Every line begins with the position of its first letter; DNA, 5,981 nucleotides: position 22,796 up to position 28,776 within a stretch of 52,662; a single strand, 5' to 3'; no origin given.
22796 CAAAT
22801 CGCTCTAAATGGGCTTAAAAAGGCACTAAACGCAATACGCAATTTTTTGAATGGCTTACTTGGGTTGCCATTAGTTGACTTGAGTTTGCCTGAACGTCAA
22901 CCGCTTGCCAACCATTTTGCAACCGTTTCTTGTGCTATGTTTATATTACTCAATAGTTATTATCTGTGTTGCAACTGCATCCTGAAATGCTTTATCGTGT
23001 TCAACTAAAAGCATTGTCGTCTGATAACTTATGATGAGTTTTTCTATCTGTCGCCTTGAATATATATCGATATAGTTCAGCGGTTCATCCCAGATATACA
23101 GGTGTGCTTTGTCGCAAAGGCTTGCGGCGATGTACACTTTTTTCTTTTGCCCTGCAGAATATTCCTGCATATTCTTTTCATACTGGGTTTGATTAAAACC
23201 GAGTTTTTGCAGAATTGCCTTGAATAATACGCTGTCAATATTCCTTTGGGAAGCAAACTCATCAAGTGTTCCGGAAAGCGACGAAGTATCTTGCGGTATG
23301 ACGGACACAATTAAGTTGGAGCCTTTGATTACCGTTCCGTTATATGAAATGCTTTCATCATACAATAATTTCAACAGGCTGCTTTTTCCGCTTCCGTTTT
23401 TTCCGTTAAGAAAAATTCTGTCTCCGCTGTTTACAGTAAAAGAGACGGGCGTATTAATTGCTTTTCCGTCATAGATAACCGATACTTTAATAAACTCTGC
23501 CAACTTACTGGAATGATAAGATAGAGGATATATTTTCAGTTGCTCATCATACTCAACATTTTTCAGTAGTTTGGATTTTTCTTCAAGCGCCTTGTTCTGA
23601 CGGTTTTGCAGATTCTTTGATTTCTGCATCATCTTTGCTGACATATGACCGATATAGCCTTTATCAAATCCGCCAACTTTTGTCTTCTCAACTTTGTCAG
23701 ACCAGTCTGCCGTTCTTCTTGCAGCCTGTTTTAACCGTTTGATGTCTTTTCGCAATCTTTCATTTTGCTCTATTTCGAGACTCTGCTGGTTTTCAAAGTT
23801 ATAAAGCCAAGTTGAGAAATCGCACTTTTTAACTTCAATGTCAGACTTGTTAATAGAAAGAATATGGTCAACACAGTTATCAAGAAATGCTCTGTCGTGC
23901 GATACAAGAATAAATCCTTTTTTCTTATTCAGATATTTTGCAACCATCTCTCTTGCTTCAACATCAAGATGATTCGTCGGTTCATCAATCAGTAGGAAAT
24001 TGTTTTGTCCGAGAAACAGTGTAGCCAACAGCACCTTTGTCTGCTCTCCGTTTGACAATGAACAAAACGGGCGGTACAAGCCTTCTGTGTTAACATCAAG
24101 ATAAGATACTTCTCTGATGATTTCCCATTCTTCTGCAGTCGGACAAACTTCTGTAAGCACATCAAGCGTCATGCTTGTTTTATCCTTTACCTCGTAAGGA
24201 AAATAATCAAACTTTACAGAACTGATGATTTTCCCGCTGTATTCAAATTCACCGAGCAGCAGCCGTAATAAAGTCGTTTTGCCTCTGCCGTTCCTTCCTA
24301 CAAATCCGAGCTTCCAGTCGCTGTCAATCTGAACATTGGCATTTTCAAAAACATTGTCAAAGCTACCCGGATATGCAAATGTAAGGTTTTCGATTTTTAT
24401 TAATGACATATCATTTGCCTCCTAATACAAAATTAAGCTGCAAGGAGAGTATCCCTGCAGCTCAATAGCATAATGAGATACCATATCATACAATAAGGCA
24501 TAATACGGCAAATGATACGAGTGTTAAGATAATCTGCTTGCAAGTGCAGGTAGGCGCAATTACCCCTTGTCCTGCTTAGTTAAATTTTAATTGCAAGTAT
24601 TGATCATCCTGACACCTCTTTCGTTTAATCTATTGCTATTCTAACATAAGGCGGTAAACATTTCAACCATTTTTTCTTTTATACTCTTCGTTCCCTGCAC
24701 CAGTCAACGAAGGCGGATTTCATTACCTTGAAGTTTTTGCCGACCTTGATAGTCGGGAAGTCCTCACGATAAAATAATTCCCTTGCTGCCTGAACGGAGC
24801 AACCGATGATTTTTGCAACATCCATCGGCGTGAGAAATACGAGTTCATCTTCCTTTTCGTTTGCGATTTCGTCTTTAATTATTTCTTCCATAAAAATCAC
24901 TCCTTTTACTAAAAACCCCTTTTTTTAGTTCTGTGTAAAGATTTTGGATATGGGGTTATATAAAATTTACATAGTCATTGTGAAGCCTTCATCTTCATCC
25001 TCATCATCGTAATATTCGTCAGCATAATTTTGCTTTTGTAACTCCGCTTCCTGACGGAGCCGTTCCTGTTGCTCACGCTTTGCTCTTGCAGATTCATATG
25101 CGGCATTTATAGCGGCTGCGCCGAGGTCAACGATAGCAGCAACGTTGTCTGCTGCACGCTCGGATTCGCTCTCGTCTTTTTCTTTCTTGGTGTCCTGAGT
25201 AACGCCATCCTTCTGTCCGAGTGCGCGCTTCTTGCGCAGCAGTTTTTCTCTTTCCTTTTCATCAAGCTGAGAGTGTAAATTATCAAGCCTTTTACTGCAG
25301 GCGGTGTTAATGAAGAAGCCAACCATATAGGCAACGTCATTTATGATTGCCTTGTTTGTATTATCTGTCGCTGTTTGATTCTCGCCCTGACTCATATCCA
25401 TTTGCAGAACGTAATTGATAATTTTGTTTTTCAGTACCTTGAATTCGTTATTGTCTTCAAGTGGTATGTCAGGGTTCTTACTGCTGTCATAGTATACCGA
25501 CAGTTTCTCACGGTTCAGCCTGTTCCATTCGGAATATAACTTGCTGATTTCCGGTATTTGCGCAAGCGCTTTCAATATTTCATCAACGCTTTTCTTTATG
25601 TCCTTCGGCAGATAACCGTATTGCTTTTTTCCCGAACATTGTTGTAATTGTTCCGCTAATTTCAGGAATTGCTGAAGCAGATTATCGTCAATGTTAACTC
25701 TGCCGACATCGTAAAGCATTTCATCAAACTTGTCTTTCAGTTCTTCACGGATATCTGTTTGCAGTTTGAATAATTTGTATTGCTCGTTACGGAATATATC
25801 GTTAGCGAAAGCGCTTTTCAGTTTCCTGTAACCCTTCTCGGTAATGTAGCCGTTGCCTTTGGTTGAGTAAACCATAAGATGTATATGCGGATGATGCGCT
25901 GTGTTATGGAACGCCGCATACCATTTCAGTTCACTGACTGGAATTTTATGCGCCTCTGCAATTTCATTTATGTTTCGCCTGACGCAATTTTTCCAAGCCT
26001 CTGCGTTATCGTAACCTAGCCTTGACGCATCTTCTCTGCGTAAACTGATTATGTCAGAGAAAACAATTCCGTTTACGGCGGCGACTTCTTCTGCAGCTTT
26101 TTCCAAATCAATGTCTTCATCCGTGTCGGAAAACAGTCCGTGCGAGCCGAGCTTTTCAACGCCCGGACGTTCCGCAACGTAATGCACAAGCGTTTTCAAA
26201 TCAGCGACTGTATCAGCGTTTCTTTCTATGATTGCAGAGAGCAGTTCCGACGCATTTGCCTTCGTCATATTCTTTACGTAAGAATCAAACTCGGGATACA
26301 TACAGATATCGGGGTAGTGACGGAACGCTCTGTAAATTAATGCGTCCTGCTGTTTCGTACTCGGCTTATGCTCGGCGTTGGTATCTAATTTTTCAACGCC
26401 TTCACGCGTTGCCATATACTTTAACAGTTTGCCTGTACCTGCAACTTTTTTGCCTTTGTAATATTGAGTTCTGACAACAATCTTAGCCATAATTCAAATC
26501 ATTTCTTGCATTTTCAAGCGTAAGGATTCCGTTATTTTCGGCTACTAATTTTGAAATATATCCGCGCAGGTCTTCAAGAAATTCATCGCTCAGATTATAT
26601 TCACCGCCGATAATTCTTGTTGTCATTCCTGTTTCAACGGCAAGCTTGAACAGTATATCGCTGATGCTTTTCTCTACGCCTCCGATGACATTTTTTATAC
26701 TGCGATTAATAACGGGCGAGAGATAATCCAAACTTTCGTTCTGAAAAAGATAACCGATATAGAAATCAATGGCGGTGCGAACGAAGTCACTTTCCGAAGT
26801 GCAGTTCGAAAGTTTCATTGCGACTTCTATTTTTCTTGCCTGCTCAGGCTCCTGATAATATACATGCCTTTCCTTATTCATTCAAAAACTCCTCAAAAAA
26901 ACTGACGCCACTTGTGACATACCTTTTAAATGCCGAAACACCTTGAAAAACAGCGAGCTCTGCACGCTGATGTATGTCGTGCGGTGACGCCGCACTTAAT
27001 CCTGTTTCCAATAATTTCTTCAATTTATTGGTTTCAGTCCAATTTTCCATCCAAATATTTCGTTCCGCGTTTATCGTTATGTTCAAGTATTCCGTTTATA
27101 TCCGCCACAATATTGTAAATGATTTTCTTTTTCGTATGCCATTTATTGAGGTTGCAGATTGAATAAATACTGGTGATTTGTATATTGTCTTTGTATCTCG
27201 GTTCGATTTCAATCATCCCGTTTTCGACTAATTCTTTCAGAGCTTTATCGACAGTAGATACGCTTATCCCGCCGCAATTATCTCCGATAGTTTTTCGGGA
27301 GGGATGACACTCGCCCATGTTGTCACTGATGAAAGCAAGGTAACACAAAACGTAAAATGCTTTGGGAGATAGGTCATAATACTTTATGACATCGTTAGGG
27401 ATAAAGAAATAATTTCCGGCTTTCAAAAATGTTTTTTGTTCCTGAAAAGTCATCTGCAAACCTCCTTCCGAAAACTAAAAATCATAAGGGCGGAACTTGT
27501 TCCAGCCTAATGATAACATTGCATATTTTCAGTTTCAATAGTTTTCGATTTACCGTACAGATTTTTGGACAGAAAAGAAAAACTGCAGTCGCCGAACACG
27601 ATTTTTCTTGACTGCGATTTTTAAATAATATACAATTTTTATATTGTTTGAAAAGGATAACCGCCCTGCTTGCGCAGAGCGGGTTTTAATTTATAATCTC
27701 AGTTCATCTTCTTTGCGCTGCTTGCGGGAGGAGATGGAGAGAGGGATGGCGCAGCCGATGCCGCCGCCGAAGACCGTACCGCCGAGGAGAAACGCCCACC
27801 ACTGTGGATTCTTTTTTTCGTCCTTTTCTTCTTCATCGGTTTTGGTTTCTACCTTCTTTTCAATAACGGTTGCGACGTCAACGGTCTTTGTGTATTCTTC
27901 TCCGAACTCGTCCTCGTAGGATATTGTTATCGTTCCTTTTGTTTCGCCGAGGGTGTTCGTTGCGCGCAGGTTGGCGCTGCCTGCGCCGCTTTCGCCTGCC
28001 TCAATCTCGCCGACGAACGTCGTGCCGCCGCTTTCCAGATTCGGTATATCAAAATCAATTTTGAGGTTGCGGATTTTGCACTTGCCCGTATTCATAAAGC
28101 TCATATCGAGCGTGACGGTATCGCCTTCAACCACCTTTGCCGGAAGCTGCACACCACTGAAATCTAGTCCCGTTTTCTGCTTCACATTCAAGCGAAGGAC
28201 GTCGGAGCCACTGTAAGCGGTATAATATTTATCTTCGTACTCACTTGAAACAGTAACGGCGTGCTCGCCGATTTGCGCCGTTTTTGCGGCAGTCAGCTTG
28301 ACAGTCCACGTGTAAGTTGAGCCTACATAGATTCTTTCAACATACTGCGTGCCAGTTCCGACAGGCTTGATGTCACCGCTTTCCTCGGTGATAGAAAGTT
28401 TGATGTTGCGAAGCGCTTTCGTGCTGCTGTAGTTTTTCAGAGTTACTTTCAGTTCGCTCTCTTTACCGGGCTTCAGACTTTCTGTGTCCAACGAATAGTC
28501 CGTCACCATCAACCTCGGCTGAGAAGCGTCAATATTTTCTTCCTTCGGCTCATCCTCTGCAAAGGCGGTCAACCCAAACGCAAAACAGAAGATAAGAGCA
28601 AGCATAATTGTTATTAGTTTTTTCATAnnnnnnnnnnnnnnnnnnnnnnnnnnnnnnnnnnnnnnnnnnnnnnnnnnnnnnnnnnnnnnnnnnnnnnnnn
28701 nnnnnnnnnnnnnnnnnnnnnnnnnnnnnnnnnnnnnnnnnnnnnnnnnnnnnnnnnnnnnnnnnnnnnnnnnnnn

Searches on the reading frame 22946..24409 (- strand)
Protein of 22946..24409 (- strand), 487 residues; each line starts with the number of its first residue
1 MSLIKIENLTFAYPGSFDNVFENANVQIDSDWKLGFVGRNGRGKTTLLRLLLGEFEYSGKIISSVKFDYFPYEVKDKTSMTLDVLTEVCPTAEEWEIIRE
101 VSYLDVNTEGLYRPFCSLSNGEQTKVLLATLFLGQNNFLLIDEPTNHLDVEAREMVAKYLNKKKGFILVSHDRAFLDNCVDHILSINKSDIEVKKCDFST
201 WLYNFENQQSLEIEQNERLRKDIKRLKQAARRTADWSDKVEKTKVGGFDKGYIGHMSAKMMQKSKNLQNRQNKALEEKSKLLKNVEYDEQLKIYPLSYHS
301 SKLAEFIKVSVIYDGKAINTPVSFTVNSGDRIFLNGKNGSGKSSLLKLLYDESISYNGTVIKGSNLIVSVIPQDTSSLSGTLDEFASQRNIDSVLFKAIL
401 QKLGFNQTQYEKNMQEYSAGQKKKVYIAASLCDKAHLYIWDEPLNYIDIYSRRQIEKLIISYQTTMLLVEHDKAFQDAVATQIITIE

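Call 56: search_protein_families(library=pfam, proteins=[window:22946-24409:-], max_evalue=0.001)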
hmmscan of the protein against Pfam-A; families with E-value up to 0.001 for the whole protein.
window:22946-24409:- (487 aa): 12 families
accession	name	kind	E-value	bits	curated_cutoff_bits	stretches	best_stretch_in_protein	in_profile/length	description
PF00005.33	ABC_tran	-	4.2e-39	134.7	25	2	321-445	3-137/137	ABC transporter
PF13304.12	AAA_21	-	6e-14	53.2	27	1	92-176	220-303/304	AAA domain, putative AbiEii toxin, Type IV TA system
PF02463.25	SMC_N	-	2.7e-07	30.7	40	1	117-188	136-213/220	RecF/RecN/SMC N terminal domain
PF13555.12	AAA_29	-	4.7e-06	26.7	27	0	323-357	16-55/61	P-loop containing region of AAA domain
PF13401.12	AAA_22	-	9.2e-06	26.4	27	0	332-447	8-104/130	AAA domain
PF00004.35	AAA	-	7.9e-05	23.6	21.2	0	333-396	2-62/131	ATPase family associated with various cellular activities (AAA)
PF03205.20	MobB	-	0.00019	21.8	26.6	0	34-74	2-42/133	Molybdopterin guanine dinucleotide synthesis protein B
PF05729.18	NACHT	-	0.00067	20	26.7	0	331-349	2-20/167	NACHT domain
PF13476.12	AAA_23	-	0.00074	20.6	27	0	35-50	23-38/201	AAA domain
PF13191.12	AAA_16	-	0.00083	20.3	32.6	0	37-74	30-68/167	AAA ATPase domain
PF07693.20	KAP_NTPase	-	0.00089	19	20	0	332-412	23-88/293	KAP family P-loop domain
PF10662.15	PduV-EutP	-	0.00099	19.4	21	0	331-359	3-31/143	Ethanolamine utilisation - propanediol utilisation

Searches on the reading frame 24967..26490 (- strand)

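Call 56: search_protein_families(library=pfam, proteins=[window:24967-26490:-], max_evalue=0.001)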
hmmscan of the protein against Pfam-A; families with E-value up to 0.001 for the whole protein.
window:24967-26490:- (507 aa): 1 family
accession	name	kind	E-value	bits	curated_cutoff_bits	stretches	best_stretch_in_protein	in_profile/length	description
PF18555.7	MobL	-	3.4e-27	95.9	28.5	1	1-387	1-356/383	MobL relaxases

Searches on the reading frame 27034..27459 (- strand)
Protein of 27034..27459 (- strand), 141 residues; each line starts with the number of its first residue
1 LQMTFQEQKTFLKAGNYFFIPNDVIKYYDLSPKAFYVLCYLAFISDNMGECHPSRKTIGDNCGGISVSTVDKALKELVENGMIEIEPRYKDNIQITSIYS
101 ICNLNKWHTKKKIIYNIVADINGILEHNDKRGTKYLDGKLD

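Call 56: search_protein_families(library=pfam, proteins=[window:27034-27459:-], max_evalue=0.001)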
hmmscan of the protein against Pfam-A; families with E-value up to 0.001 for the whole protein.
window:27034-27459:- (141 aa): 3 families
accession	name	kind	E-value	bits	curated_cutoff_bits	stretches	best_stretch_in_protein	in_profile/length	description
PF13730.12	HTH_36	-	5.3e-10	39.4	25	1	29-82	2-54/55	Helix-turn-helix domain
PF21984.2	DnaD_N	-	0.00014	22.5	27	0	49-104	32-86/101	DnaD N-terminal domain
PF14502.12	HTH_41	-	0.00054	19.8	25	1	64-88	17-41/48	Helix-turn-helix domain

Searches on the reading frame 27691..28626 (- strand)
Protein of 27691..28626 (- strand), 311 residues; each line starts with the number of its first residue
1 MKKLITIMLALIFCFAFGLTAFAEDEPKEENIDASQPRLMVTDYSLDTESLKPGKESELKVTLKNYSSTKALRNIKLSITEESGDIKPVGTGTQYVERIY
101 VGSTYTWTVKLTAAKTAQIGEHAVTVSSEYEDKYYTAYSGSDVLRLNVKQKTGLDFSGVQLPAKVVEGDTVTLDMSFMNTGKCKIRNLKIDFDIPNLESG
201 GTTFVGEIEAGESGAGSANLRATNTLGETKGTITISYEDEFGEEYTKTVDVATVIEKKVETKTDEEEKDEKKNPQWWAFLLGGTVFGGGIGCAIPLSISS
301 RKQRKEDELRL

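Call 56: search_protein_families(library=pfam, proteins=[window:27691-28626:-], max_evalue=0.001)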
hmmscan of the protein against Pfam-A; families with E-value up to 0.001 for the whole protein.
window:27691-28626:- (311 aa): 2 families
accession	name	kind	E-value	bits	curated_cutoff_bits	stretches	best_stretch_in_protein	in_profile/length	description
PF10633.15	NPCBM_assoc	-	3.7e-08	33.9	24.4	1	52-127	2-74/78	NPCBM-associated, NEW3 domain of alpha-galactosidase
PF07705.17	CARDB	-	1.4e-06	28.8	22.7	0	36-131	1-86/101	CARDB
